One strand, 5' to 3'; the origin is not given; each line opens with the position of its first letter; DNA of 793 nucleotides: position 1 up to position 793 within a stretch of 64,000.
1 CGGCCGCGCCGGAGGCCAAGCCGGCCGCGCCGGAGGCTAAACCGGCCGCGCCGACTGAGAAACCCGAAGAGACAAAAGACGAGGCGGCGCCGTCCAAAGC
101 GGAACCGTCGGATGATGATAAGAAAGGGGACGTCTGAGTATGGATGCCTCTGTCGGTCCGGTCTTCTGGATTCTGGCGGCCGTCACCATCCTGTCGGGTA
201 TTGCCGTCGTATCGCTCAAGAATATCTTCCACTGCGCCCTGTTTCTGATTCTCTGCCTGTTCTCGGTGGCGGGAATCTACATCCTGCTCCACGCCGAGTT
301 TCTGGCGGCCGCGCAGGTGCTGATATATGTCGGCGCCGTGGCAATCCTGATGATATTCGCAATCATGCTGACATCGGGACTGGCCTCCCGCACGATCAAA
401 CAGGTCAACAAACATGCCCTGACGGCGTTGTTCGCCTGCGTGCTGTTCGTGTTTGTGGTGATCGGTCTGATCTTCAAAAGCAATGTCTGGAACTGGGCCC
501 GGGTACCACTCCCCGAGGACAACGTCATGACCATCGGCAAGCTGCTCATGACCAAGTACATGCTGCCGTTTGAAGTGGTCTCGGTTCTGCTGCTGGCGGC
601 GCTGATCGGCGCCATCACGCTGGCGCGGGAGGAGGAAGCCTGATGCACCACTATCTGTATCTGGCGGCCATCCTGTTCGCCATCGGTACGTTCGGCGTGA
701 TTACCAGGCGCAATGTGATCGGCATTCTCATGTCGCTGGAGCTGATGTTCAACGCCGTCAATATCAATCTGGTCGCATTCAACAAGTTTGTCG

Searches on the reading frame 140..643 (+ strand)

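Call 59: search_protein_families(library=pfam, proteins=[window:140-643:+], max_evalue=0.0001)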
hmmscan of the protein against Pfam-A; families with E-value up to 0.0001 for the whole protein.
window:140-643:+ (167 aa): 1 family
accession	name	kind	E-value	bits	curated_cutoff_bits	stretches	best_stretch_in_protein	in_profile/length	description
PF00499.25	Oxidored_q3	-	4.1e-39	134.1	33.2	1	19-161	1-146/146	NADH-ubiquinone/plastoquinone oxidoreductase chain 6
